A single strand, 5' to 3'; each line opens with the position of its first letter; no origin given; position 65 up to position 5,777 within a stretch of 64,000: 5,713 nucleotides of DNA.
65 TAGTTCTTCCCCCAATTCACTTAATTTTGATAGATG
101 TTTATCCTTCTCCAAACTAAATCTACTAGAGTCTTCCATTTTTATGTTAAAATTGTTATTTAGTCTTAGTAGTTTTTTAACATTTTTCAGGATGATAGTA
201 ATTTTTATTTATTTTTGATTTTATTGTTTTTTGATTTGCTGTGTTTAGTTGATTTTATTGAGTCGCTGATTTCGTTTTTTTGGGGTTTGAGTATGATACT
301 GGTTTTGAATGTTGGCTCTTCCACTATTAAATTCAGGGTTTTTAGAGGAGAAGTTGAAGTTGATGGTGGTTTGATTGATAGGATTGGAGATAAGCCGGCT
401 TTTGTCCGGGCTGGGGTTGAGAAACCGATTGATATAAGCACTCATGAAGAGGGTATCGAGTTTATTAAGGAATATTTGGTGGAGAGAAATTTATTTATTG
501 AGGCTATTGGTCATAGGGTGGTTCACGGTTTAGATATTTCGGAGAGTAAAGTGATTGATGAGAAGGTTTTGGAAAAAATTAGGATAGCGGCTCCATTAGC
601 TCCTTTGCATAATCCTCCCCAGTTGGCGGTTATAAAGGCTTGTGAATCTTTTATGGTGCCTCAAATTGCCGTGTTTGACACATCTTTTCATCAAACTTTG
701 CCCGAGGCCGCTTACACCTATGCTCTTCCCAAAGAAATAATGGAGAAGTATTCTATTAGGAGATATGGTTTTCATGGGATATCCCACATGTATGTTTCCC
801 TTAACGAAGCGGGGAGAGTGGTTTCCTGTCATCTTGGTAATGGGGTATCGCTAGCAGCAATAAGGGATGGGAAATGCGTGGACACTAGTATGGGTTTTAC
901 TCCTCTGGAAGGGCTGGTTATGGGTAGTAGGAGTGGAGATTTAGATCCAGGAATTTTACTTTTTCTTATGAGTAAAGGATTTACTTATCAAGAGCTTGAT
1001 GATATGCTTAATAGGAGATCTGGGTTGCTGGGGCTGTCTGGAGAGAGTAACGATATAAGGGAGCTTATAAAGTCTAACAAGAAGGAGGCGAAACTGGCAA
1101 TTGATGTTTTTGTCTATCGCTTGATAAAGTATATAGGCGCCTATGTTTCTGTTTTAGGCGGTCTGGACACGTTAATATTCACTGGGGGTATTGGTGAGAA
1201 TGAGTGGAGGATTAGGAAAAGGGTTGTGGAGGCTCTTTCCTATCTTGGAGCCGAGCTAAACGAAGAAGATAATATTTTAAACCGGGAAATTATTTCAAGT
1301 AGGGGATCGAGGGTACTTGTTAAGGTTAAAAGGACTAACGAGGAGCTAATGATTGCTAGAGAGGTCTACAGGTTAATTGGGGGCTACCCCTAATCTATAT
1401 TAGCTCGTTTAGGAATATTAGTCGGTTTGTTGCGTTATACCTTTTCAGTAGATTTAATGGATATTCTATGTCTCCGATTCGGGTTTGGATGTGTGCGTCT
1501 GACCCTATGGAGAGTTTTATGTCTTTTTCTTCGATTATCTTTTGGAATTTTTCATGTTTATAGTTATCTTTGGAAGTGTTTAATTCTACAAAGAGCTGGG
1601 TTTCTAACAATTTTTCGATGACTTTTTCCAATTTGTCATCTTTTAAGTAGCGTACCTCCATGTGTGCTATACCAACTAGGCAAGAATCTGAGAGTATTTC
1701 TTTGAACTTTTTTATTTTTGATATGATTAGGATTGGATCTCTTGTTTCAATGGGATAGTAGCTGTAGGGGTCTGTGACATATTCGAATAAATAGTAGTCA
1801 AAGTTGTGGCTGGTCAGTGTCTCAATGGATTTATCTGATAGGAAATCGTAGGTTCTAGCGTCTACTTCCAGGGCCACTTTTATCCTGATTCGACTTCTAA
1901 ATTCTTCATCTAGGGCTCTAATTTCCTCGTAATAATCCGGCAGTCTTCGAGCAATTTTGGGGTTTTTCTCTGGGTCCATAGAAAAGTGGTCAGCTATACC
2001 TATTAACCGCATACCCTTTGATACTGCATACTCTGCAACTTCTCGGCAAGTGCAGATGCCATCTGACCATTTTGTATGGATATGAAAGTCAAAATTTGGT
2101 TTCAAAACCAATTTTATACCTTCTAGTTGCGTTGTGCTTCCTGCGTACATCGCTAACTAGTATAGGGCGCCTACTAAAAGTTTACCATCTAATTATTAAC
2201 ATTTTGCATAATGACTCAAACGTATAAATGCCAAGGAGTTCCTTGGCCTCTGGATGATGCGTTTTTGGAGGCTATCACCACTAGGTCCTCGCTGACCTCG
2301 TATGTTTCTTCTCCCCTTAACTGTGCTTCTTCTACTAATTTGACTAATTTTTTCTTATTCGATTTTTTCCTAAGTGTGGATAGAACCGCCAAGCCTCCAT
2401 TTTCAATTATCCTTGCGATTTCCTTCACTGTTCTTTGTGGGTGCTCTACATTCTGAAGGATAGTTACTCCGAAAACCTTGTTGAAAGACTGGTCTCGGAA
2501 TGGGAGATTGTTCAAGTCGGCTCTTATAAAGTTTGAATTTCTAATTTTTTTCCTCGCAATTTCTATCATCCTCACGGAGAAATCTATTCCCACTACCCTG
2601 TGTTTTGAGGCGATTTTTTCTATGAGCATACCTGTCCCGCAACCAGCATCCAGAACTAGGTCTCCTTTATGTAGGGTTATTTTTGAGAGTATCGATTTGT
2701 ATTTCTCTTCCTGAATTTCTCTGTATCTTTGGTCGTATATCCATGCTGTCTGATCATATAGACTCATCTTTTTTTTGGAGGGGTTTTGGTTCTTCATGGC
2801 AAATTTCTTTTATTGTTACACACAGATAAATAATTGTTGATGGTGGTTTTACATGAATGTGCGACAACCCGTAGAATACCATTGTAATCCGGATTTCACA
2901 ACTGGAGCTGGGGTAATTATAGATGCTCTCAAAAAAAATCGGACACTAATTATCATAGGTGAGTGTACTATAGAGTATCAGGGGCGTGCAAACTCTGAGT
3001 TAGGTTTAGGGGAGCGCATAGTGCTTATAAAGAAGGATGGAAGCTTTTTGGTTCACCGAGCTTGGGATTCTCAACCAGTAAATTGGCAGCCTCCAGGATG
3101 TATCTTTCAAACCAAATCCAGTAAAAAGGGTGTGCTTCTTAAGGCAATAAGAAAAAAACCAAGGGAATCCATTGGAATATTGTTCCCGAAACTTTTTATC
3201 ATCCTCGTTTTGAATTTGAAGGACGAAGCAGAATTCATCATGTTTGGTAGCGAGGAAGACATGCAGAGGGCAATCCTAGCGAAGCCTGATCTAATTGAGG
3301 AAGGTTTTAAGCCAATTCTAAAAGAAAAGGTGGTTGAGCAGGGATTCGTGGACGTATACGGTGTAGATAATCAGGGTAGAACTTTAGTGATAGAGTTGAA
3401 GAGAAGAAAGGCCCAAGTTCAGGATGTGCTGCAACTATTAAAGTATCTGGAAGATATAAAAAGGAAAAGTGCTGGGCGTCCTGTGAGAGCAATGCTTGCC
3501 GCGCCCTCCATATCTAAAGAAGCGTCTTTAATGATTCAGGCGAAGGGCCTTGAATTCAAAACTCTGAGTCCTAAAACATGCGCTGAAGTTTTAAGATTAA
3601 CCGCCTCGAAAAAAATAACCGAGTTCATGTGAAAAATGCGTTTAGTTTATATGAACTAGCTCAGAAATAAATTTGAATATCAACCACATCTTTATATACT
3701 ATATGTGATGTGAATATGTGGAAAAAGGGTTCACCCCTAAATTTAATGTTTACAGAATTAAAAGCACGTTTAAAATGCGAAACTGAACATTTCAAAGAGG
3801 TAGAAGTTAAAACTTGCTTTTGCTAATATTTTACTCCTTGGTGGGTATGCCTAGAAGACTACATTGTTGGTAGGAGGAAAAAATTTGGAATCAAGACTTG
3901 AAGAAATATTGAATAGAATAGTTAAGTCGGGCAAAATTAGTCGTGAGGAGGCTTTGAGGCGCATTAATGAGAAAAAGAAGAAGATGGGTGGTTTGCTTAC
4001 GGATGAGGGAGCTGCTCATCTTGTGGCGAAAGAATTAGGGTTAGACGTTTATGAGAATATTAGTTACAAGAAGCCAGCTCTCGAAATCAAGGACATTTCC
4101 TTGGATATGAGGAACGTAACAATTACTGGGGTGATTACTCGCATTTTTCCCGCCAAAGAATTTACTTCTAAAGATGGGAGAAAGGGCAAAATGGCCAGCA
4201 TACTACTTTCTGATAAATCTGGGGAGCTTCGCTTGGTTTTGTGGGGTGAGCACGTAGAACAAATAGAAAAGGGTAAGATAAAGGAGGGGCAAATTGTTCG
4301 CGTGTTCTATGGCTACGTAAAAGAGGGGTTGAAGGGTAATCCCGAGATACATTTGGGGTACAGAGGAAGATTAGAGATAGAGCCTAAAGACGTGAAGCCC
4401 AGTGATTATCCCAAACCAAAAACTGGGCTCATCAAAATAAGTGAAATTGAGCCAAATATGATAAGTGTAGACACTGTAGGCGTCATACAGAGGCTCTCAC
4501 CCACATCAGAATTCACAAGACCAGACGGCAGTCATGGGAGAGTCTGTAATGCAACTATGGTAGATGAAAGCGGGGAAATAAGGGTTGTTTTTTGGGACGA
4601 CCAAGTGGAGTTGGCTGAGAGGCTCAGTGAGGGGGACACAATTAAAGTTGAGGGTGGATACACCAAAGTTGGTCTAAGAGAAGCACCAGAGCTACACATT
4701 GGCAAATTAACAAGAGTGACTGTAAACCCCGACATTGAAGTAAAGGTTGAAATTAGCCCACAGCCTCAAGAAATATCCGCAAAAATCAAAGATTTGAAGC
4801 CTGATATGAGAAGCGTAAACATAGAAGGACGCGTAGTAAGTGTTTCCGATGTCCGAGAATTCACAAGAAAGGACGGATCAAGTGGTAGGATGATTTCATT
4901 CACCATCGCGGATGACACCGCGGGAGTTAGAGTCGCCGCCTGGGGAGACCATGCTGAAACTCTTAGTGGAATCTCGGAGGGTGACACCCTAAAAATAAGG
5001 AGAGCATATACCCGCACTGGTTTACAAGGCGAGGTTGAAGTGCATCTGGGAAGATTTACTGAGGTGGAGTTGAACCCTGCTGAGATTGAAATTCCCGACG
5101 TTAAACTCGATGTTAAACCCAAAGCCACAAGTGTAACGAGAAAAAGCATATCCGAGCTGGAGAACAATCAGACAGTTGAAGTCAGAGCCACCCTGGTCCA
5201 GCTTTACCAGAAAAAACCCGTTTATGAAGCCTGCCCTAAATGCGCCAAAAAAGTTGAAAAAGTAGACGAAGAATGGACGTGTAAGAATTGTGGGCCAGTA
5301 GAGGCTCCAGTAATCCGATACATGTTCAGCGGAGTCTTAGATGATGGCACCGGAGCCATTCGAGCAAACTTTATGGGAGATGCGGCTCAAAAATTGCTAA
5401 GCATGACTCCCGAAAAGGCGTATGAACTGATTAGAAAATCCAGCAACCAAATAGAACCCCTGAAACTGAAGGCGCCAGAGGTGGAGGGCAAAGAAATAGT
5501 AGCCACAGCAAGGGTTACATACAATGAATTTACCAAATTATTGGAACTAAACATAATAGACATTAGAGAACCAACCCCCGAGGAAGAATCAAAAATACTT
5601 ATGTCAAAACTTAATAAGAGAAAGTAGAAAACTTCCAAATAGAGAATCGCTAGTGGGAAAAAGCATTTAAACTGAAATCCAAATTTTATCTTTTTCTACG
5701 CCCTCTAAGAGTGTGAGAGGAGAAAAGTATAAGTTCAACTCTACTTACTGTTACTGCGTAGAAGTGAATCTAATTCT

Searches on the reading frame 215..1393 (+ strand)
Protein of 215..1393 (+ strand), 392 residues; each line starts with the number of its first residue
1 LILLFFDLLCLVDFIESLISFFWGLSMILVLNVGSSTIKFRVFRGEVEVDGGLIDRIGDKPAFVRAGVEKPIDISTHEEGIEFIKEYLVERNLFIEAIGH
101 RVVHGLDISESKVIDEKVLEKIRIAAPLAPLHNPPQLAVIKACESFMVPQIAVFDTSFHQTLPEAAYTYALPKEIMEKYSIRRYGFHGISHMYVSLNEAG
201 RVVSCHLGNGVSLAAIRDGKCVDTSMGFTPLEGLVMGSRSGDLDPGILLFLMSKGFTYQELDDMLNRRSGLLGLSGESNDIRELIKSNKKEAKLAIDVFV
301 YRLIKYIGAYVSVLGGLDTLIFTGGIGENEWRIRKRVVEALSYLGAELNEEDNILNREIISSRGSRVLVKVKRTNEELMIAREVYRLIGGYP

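Call 89: search_protein_families(library=pfam, proteins=[window:215-1393:+], max_evalue=0.0001)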
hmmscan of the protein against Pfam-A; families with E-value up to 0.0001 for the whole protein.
window:215-1393:+ (392 aa): 1 family
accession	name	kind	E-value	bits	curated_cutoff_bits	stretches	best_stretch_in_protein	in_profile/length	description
PF00871.23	Acetate_kinase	-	1e-116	390.3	22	1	28-382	2-392/392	Acetokinase family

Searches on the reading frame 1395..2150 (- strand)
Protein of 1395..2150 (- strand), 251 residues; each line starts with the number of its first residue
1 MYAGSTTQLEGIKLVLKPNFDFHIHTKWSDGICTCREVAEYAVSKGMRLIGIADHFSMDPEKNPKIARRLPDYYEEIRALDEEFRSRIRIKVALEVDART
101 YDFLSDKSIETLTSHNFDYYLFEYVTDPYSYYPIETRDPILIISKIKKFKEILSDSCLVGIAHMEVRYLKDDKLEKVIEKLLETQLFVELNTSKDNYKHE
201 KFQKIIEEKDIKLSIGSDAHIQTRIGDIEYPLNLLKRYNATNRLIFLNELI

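Call 89: search_protein_families(library=pfam, proteins=[window:1395-2150:-], max_evalue=0.0001)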
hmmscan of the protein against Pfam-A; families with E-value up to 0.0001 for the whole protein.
window:1395-2150:- (251 aa): 1 family
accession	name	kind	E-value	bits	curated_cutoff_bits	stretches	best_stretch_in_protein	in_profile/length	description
PF02811.25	PHP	-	2.2e-13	51.3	26.4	1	21-192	1-163/164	PHP domain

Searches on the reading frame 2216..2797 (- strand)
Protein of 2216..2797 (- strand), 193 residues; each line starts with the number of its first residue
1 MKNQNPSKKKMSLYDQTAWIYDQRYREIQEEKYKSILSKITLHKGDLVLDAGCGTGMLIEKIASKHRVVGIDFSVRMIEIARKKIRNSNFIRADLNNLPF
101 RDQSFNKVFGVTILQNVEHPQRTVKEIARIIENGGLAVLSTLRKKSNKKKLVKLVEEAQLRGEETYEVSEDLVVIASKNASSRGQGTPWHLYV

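Call 89: search_protein_families(library=pfam, proteins=[window:2216-2797:-], max_evalue=0.0001)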
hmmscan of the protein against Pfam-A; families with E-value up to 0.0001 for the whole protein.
window:2216-2797:- (193 aa): 10 families
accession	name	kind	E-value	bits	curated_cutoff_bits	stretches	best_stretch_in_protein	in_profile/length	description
PF08241.18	Methyltransf_11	-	7.7e-21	75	21.2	1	49-138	1-94/95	Methyltransferase domain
PF13649.12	Methyltransf_25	-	2.9e-20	73.2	27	1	48-135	1-97/97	Methyltransferase domain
PF13847.12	Methyltransf_31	-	4.4e-19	69.1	27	1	43-156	2-123/145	Methyltransferase domain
PF02353.26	CMAS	-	3.6e-13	49.9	27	1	24-151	42-176/273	Mycolic acid cyclopropane synthetase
PF13489.12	Methyltransf_23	-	7.9e-13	48.9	27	1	25-150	1-127/164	Methyltransferase domain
PF08242.18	Methyltransf_12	-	3.6e-12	47.3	30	1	49-136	1-97/98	Methyltransferase domain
PF01209.24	Ubie_methyltran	-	2.2e-11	44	20.1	1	33-139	35-152/233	ubiE/COQ5 methyltransferase family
PF07021.18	MetW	-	5.2e-07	29.9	21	1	42-132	11-103/193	Methionine biosynthesis protein MetW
PF05148.21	Methyltransf_8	-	4e-06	27.3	27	1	29-158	56-176/219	Hypothetical methyltransferase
PF08003.17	Methyltransf_9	-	4.5e-06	26.3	23.8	1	30-150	101-228/315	Protein of unknown function (DUF1698)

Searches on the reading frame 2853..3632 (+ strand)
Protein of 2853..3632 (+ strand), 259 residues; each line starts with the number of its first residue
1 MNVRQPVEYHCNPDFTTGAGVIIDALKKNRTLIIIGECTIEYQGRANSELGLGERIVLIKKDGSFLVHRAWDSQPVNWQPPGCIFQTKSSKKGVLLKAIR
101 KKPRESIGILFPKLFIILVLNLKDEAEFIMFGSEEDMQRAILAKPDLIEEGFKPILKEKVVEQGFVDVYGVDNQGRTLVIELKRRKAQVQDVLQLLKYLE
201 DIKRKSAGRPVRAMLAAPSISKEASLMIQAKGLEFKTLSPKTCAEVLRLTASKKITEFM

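Call 89: search_protein_families(library=pfam, proteins=[window:2853-3632:+], max_evalue=0.0001)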
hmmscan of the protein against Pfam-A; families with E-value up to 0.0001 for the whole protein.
window:2853-3632:+ (259 aa): 2 families
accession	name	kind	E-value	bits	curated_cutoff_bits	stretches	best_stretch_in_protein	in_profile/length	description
PF01939.22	NucS_C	-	3.6e-32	111.4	24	1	133-242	1-110/124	Endonuclease NucS C-terminal domain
PF21003.3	NucS_N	-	2.5e-23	82.3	23.9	1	29-111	2-84/100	Endonuclease NucS N-terminal PH-like domain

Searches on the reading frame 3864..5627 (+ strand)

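Call 89: search_protein_families(library=pfam, proteins=[window:3864-5627:+], max_evalue=0.0001)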
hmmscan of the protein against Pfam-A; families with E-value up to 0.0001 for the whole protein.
window:3864-5627:+ (587 aa): 9 families
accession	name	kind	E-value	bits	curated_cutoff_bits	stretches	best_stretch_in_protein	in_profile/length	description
PF01336.31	tRNA_anti-codon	-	8e-31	106.3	27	3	85-163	1-68/75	OB-fold nucleic acid binding domain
PF08646.16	Rep_fac-A_C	-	7.7e-18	65.1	28.5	1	439-556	3-121/146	Replication factor-A C terminal domain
PF17244.8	CDC24_OB3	-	1e-16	61.8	25.4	1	310-524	1-206/216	Cell division control protein 24, OB domain 3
PF16900.11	REPA_OB_2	-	1.3e-15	57.6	27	0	84-145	12-72/98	Replication protein A OB domain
PF24903.1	OB_MEIOB_N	-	1.6e-08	34.3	27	0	306-363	6-66/140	MEIOB, N-terminal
PF09999.14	DUF2240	-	9e-08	32.3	22.3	1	9-64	84-139/144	Uncharacterized protein conserved in archaea (DUF2240)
PF13742.12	tRNA_anti_2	-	2.4e-07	31.4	27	0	226-265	37-77/95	OB-fold nucleic acid binding domain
PF21473.3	Ssb-like_OB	-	3.3e-06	27.6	24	0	311-381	1-76/97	Single-stranded DNA binding protein Ssb-like, OB fold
PF11325.14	DUF3127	-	8.1e-05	23.2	27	0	87-148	2-63/85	Domain of unknown function (DUF3127)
